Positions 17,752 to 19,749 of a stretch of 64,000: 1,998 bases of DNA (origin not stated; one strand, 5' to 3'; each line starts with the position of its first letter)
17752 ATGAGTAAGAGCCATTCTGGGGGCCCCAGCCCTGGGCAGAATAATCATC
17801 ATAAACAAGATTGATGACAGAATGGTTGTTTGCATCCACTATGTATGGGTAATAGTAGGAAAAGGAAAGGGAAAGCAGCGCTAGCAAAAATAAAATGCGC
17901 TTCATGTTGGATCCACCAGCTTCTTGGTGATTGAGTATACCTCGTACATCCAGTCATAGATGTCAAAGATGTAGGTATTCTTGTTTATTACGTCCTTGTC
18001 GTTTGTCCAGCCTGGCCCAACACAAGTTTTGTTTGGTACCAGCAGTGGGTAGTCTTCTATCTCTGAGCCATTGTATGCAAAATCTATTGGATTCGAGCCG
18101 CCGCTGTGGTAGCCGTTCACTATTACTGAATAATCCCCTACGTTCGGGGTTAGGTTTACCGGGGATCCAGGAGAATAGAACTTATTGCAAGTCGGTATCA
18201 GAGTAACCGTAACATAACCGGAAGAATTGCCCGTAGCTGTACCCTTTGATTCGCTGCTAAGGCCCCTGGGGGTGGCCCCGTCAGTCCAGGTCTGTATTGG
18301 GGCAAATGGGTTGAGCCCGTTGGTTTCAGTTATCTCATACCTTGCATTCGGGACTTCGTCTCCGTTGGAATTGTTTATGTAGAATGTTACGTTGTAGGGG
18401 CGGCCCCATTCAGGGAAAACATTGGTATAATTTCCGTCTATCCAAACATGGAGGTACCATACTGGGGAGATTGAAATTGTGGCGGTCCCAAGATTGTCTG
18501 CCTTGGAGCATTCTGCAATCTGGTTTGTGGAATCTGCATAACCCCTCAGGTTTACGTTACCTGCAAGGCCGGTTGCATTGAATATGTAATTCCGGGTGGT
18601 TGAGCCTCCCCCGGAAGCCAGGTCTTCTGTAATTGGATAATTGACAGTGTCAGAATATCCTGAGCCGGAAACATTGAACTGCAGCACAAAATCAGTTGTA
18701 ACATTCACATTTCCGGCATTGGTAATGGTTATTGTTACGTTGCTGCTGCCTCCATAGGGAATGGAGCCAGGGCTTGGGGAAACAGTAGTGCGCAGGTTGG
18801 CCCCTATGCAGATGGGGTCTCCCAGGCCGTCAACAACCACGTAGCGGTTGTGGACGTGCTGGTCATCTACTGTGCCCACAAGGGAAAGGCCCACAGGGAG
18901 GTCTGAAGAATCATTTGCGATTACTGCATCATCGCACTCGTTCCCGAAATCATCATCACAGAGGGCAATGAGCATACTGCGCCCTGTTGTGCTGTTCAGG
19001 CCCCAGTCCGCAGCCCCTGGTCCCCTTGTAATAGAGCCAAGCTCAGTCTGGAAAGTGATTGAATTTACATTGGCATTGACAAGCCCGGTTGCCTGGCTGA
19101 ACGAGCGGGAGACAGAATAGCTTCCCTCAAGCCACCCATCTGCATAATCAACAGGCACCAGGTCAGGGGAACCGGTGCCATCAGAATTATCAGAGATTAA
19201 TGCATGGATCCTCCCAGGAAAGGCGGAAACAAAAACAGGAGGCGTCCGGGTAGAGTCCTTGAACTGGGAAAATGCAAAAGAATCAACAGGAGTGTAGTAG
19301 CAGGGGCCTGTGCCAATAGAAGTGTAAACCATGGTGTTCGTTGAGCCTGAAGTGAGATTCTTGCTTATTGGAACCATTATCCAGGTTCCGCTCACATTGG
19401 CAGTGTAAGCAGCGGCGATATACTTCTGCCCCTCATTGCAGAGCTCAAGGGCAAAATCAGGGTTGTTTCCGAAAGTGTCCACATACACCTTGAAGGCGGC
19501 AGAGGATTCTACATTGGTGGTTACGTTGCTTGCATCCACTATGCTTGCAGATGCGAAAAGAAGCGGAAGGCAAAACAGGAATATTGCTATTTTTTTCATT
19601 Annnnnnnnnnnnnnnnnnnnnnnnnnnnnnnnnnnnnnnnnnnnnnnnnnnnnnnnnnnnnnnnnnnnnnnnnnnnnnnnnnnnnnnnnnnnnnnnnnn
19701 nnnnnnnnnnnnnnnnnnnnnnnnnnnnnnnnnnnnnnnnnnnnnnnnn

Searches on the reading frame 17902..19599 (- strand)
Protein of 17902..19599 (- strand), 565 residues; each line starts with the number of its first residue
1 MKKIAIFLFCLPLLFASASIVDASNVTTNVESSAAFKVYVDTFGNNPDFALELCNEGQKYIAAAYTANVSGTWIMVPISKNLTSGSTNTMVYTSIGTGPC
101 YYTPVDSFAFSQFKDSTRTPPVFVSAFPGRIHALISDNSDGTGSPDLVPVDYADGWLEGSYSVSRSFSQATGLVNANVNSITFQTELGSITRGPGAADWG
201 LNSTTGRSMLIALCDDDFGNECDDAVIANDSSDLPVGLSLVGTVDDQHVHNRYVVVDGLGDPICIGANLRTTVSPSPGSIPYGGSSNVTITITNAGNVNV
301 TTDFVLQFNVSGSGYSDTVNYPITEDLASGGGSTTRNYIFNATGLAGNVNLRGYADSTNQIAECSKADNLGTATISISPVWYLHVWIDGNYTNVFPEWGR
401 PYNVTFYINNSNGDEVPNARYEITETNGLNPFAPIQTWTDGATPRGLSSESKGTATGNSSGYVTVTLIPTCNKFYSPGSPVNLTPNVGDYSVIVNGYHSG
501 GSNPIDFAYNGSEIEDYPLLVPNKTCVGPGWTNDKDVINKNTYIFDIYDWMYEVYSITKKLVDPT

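Call 43: search_protein_families(library=pfam, proteins=[window:17902-19599:-], max_evalue=0.01)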
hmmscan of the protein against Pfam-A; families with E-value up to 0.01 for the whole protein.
window:17902-19599:- (565 aa): 1 family
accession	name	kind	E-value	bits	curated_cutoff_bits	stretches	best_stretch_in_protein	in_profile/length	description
PF07705.17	CARDB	-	2.4e-05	24.9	22.7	1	277-370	12-98/101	CARDB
